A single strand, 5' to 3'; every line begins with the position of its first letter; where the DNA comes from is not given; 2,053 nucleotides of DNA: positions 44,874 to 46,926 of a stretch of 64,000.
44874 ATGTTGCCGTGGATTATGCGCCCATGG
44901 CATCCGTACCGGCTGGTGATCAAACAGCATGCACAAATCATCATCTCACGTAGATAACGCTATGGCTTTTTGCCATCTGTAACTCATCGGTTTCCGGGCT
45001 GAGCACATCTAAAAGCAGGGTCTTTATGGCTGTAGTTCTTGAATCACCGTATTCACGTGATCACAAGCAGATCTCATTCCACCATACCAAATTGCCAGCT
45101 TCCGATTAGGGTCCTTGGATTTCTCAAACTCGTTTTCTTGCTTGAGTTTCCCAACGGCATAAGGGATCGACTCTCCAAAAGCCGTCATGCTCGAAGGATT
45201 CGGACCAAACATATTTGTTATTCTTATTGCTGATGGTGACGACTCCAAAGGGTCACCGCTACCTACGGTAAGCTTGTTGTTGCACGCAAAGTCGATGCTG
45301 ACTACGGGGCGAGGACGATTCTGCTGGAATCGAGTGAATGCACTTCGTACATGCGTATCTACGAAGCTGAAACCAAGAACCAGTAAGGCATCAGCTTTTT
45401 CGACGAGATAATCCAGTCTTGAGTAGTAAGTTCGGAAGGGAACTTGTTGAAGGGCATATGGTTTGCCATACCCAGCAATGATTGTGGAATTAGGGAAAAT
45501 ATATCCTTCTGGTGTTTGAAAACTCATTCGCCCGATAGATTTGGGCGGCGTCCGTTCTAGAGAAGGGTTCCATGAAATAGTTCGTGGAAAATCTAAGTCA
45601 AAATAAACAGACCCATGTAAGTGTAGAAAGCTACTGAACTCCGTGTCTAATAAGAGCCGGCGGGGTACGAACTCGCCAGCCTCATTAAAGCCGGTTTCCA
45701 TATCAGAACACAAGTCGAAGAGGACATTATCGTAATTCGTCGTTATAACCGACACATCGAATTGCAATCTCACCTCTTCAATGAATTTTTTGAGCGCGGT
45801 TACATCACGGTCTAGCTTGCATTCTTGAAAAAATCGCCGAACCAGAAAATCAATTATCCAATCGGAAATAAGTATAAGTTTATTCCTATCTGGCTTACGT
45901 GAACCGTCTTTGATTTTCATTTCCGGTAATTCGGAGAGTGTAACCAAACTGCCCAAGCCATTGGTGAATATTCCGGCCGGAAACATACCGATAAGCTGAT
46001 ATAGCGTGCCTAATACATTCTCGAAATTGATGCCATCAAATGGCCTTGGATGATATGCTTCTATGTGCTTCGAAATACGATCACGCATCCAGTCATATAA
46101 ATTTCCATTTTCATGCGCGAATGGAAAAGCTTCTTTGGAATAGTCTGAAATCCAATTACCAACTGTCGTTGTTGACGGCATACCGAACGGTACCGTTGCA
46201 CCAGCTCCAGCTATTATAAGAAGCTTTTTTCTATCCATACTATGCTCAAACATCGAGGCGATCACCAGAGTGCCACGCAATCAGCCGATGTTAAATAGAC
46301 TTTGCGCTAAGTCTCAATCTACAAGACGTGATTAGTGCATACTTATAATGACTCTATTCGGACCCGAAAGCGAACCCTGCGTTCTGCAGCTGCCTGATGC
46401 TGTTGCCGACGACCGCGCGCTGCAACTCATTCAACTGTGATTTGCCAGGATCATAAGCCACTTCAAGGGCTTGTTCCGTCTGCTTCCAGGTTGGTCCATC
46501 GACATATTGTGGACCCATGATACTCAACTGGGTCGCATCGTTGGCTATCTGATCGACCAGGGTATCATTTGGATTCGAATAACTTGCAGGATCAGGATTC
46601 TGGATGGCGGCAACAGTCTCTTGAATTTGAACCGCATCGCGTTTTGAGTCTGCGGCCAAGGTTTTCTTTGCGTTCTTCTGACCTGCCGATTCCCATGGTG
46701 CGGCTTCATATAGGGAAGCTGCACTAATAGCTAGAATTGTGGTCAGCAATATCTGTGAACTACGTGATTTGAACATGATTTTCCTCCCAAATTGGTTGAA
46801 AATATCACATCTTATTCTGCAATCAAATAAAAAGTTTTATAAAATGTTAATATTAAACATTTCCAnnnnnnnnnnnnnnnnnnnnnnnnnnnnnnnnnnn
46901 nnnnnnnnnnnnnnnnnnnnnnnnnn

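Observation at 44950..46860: AT-rich island between the beta-oxidation operon and htpG carrying a stand-alone SIR2_2-family gene plus a secreted protein: candidate anti-phage NADase locus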

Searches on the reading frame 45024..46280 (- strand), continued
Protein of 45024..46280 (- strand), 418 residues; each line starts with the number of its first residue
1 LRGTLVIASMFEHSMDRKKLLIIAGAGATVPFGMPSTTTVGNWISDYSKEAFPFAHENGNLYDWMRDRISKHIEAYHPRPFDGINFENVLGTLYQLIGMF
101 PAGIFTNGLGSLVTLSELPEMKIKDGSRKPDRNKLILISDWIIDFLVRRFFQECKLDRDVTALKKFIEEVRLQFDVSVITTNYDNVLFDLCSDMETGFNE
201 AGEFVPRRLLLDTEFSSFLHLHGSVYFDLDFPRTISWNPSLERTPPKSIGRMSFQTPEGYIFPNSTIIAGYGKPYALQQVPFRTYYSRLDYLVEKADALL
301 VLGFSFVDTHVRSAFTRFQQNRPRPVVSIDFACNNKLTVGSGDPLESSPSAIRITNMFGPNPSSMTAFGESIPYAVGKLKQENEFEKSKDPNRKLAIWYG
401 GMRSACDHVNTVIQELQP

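Call 74: fold_search(model_id=the predicted structure, library=viral)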
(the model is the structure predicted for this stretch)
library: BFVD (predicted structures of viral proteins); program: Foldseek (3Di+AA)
matches with E <= 10: 313; with E <= 0.001: 5
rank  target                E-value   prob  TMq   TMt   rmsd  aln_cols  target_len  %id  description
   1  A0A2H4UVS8            1.3e-06  1.00  0.34  0.56   9.8       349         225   13  NAD-dependent protein deacylase [Bodo saltans virus]
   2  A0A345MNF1            3.9e-05  1.00  0.34  0.47   8.4       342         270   11  (no name in the UniProt tables at hand)
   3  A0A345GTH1            4.4e-05  1.00  0.33  0.54   8.2       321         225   12  Deacetylase sirtuin-type domain-containing protein [Streptomyces phage Annadreamy]
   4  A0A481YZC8            3.0e-04  0.99  0.33  0.41  10.1       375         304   10  Sir2 family protein [Marseillevirus LCMAC202]
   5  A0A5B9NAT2            6.9e-04  0.99  0.25  0.46  10.9       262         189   13  NAD-dependent protein SIR2 family deacetylase [Klebsiella phage KPN4]
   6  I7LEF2                1.0e-02  0.97  0.34  0.58   7.8       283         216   13  NAD-dependent protein deacetylase of SIR2 family [Yersinia phage phiR2-01]
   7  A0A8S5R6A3            1.6e-01  0.18  0.17  0.28  14.5       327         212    9  Uncharacterized protein [Myoviridae sp. ctaOv25]
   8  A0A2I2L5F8            2.0e-01  0.14  0.10  0.14  10.6        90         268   13  Uncharacterized protein [Orpheovirus IHUMI-LCC2]
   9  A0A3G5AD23            2.9e-01  0.41  0.14  0.09   4.9       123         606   10  Acetolactate synthase large subunit [Hyperionvirus sp.]
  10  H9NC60                3.7e-01  0.09  0.14  0.14  12.4       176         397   10  (no name in the UniProt tables at hand)
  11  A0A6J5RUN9            3.7e-01  0.05  0.15  0.15  14.0       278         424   10  ParB/Sulfiredoxin [uncultured Caudovirales phage]
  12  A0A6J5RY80            3.7e-01  0.02  0.09  0.06  20.0       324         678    9  Zeta toxin domain containing protein [uncultured Caudovirales phage]
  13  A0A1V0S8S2            3.9e-01  0.04  0.10  0.06  18.9       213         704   13  Uncharacterized protein [Catovirus CTV1]
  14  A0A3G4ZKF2            3.9e-01  0.03  0.13  0.15  19.8       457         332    9  Uncharacterized protein [Terrestrivirus sp.]
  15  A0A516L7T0            4.1e-01  0.11  0.17  0.28  10.9       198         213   13  (no name in the UniProt tables at hand)
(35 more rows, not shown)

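Call 78: search_protein_families(library=pfam, proteins=[L013:3018-3953:+, L014:8340-9845:+, L013:882-1766:+, L012:19-1434:+, L012:2672-3808:-, L014:11792-12376:-, L015:12571-15387:-, L019:8124-9821:+, L017:8349-9842:+, L018:8200-9783:-], max_evalue=0.0001)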
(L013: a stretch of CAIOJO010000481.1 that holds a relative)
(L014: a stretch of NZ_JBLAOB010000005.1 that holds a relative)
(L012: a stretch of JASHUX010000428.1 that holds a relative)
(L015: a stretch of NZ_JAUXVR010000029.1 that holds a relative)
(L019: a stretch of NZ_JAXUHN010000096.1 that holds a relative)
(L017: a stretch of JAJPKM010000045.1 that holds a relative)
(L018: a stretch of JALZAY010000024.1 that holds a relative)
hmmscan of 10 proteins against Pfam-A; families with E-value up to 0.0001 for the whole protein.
L013:3018-3953:+ (311 aa): 0 families

L014:8340-9845:+ (501 aa): 2 families
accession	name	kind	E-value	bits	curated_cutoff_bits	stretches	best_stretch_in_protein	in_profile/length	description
PF08808.17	RES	-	2.6e-20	73.5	23.2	1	247-393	18-143/157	RES domain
PF18870.6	HEPN_RES_NTD1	-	4.7e-05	24.2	27.4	0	43-184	2-127/131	HEPN/RES N-terminal domain 1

L013:882-1766:+ (294 aa): 1 family
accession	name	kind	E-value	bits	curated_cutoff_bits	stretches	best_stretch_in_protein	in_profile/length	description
PF06114.19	Peptidase_M78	-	5e-17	62.3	22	1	46-175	8-121/123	IrrE N-terminal-like domain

L012:19-1434:+ (471 aa): 3 families
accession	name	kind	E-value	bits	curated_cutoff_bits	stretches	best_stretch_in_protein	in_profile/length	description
PF00005.33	ABC_tran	-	4.5e-35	121.7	25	1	238-387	1-137/137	ABC transporter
PF00664.28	ABC_membrane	-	1.1e-23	84.8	28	1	16-176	115-274/274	ABC transporter transmembrane region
PF02463.25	SMC_N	-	2e-05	24.6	40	0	358-427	136-209/220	RecF/RecN/SMC N terminal domain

L012:2672-3808:- (378 aa): 4 families
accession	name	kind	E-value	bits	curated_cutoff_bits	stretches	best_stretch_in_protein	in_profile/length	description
PF01556.23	DnaJ_C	-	2e-46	158.2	26.6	1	122-336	1-152/152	DnaJ C terminal domain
PF00226.36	DnaJ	-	2.5e-28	98.4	27.8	1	5-67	1-63/63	DnaJ domain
PF00684.25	DnaJ_CXXCXGXG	-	2.7e-16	60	32.7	1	149-209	1-65/65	DnaJ central domain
PF15777.11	Anti-TRAP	-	1.4e-07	31.8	32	0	141-180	4-47/59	Tryptophan RNA-binding attenuator protein inhibitory protein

L014:11792-12376:- (194 aa): 0 families

L015:12571-15387:- (938 aa): 9 families
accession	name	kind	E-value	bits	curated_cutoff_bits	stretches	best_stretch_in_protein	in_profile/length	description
PF17755.6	UvrA_DNA-bind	-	1.5e-38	131.9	23.2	1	288-397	1-110/110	UvrA DNA-binding domain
PF17760.6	UvrA_inter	-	2.4e-36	124.4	23.3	1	130-236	1-107/109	UvrA interaction domain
PF00005.33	ABC_tran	-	1.2e-21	78.2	25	1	807-858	89-137/137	ABC transporter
PF02463.25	SMC_N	-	7.4e-11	42.3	40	0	825-901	135-211/220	RecF/RecN/SMC N terminal domain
PF13555.12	AAA_29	-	6.6e-08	32.6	27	0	631-648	23-39/61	P-loop containing region of AAA domain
PF13476.12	AAA_23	-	1.5e-07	32.7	27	0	4-40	2-35/201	AAA domain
PF13191.12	AAA_16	-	4e-07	31.1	32.6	0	25-83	25-89/167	AAA ATPase domain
PF03193.22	RsgA_GTPase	-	5.2e-05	23.6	30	0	618-651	94-126/174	RsgA GTPase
PF20703.3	nSTAND1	-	6.4e-05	23.2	27.1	0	11-83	20-88/379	Novel STAND NTPase 1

L019:8124-9821:+ (565 aa): 2 families
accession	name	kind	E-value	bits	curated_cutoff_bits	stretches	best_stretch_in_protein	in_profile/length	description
PF00920.27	ILVD_EDD_N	-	6e-131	436.7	27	1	41-358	1-316/316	Dihydroxy-acid/6-phosphogluconate dehydratase N-terminal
PF24877.1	ILV_EDD_C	-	3.8e-77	258.5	27.7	1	371-559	2-191/191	Dihydroxy-acid/6-phosphogluconate dehydratase C-terminal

L017:8349-9842:+ (497 aa): 2 families
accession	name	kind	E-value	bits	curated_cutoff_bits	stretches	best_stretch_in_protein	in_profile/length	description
PF18862.6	ApeA_NTD1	-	8.5e-20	71.8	25.5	1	10-286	4-271/271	ApeA N-terminal domain 1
PF18739.6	HEPN_Apea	-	2.2e-12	48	24.4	1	316-448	1-135/136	Apea-like HEPN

L018:8200-9783:- (527 aa): 1 family
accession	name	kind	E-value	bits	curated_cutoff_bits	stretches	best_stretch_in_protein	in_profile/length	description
PF04185.19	Phosphoesterase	-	3e-63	214.6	23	1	31-411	1-355/356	Phosphoesterase family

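Call 79: search_protein_families(library=phrogs, proteins=[window:45024-46238:-], max_evalue=0.01)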
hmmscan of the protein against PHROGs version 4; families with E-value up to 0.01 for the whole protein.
window:45024-46238:- (404 aa): 0 families

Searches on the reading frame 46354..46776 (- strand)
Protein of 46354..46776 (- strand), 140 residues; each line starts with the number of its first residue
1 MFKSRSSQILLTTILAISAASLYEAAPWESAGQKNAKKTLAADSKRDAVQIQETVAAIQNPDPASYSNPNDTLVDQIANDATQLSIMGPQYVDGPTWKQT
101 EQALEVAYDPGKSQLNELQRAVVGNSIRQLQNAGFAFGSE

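Call 3: search_protein_families(library=pfam, proteins=[window:46354-46776:-], max_evalue=1)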
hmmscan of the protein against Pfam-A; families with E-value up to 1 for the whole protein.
window:46354-46776:- (140 aa): 1 family
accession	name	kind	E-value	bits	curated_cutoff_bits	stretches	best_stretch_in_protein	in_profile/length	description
PF03823.19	Neurokinin_B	-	0.048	14.1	25.1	1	7-37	3-33/58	Neurokinin B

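Call 4: search_protein_families(library=padloc, proteins=[window:46354-46776:-], max_evalue=1)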
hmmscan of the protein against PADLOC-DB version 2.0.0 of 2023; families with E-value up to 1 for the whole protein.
window:46354-46776:- (140 aa): 0 families

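Call 5: search_protein_families(library=ncbifam, proteins=[window:46354-46776:-], max_evalue=1)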
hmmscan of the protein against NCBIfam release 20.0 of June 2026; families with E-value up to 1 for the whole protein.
window:46354-46776:- (140 aa): 0 families

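Call 9: find_homologous_proteins(query=window:46354-46776:-, max_evalue=0.01)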
Query window:46354-46776:- (140 aa): 1 proteins with E <= 0.01 among 19 candidates.
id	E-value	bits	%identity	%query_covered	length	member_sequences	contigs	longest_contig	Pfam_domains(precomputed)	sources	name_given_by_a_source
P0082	3.6e-83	294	100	100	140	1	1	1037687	-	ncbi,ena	-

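Call 47: search_protein_representatives(protein=window:46354-46776:-)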
Query: 140 residues. Proteins with E-value up to 0.001 (for the whole library): 1; up to 1e-10: 1; up to 1e-30: 1. The best 1 are listed.
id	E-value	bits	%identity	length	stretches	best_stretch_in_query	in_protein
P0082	1.1e-83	293.8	100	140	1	1-140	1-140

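Call 61: predict_structure(protein=window:46354-46776:-)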
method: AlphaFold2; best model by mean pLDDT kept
length: 140 residues; sequences in the alignment: 1
mean_pLDDT: 41.8   pTM: 0.30
mean pLDDT of the five models: 41.8, 41.0, 38.9, 36.4, 36.2
residues with pLDDT >= 90: 0; 70-90: 0; 50-70: 3; < 50: 137
segments of 3 or more residues with pLDDT < 50: 1-37, 39-41, 43-108, 110-140
pLDDT, mean of each block of 10 residues (from residue 1): 32 44 42 47 47 42 41 41 37 40 44 43 46 39
secondary structure, 60 per line:
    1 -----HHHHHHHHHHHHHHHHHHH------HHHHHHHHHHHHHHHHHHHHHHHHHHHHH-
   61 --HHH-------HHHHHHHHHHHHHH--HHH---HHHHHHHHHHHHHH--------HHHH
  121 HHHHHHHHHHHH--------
elements in order: H6-24 H31-59 H73-86 H95-108 H117-132

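Call 79: search_protein_families(library=phrogs, proteins=[window:46354-46776:-], max_evalue=0.01)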
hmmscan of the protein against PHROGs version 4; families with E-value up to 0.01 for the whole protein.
window:46354-46776:- (140 aa): 0 families
